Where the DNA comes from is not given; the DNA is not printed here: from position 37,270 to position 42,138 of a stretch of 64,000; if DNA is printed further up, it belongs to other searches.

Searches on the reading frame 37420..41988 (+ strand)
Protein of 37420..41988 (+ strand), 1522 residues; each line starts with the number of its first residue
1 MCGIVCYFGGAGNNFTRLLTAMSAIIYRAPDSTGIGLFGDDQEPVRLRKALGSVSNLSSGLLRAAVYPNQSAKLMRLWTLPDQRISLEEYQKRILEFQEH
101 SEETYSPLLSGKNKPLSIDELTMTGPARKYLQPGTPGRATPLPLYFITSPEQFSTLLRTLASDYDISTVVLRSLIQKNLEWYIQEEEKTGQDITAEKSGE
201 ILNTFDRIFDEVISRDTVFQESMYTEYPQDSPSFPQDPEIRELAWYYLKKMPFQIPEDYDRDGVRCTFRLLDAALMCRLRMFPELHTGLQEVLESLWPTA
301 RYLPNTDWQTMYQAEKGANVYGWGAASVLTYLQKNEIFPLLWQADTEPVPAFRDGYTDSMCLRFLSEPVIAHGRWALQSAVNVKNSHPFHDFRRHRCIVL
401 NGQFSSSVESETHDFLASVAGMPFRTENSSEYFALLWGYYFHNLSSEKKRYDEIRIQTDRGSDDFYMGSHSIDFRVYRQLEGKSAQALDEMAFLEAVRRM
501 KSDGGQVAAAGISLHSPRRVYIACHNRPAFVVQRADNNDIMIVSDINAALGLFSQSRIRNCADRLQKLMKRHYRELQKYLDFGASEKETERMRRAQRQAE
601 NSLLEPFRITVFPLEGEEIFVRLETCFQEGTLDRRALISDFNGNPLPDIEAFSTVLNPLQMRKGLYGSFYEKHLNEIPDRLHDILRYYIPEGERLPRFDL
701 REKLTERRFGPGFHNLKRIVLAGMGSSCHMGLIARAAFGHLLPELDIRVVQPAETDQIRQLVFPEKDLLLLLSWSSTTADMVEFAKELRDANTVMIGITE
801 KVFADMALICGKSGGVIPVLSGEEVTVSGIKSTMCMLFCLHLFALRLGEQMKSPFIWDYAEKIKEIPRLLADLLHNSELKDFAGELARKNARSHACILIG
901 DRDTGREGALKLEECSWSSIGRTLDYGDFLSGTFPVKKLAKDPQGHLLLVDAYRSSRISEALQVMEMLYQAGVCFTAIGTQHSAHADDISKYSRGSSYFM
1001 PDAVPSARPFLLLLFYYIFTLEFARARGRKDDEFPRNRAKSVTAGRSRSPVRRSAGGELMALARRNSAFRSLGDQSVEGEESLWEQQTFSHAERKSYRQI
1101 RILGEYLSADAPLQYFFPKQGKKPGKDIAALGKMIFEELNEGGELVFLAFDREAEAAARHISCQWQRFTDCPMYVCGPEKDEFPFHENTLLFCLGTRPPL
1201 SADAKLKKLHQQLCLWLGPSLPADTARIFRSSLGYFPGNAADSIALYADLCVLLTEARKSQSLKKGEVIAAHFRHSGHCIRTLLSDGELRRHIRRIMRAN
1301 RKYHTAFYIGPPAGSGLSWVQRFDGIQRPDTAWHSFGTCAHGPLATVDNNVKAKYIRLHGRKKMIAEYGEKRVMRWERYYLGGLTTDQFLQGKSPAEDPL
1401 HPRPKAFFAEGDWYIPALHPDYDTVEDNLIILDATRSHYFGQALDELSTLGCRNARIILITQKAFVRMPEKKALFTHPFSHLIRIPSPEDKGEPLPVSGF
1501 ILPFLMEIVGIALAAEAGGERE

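Call 18: search_protein_families(library=pfam, proteins=[window:37420-41988:+], max_evalue=0.001)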
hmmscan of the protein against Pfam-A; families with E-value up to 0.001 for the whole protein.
window:37420-41988:+ (1522 aa): 1 family
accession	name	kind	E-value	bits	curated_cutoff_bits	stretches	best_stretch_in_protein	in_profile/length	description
PF01380.27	SIS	-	1.9e-06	28.1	25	1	714-844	3-129/131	SIS domain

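Call 63: find_encoding_contigs(protein=window:37420-41988:+, flank=10000, max_places=4)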
Protein window:37420-41988:+ (1522 aa): no gene with exactly this product is on record in the collection.
